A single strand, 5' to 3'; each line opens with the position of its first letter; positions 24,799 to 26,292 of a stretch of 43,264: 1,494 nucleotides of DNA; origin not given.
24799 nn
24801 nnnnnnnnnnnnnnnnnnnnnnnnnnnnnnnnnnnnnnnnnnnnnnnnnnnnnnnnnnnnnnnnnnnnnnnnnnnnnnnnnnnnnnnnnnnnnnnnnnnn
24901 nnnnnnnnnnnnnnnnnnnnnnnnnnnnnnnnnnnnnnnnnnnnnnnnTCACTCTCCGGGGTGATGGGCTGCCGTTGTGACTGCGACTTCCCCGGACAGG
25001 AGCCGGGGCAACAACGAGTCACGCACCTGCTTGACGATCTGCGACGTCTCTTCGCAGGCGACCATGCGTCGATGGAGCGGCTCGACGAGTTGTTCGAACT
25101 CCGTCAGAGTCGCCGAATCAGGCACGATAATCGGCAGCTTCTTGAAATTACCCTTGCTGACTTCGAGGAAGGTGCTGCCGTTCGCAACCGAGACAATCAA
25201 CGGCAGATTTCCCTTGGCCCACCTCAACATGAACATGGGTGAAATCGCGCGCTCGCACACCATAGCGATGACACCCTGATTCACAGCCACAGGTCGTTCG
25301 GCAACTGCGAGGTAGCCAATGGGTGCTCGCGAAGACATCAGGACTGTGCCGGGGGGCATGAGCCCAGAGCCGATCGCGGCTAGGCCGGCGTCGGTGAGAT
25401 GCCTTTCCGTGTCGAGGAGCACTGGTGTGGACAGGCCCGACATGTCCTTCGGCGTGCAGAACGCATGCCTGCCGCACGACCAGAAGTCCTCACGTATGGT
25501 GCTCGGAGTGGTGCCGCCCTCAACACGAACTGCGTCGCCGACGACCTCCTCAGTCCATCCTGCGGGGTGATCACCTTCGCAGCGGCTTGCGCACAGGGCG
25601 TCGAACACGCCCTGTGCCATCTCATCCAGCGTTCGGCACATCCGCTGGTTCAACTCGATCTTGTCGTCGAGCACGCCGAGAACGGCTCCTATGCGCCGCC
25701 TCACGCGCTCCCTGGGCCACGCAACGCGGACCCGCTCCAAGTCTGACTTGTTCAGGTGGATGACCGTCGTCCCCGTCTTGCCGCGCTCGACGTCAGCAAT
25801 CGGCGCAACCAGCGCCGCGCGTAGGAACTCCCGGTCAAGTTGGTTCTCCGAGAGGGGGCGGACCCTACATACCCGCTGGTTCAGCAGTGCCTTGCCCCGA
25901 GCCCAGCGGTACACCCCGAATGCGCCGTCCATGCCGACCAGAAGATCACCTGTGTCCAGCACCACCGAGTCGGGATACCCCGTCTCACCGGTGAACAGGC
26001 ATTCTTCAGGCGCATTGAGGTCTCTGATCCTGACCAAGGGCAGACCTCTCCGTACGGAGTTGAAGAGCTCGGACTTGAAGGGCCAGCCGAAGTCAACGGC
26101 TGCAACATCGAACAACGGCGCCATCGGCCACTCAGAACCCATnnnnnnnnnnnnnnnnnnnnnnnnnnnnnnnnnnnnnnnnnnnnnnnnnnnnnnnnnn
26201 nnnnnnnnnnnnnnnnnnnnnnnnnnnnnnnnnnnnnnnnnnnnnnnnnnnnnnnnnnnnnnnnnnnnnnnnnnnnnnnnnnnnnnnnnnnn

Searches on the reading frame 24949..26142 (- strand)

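Call 13: search_protein_families(library=pfam, proteins=[window:24949-26142:-], max_evalue=0.01)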
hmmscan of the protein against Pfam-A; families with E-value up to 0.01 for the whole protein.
window:24949-26142:- (397 aa): 1 family
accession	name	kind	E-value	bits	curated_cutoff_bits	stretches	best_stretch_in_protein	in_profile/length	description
PF01420.25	Methylase_S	-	4e-20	73.1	22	2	35-167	33-161/168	Type I restriction modification DNA specificity domain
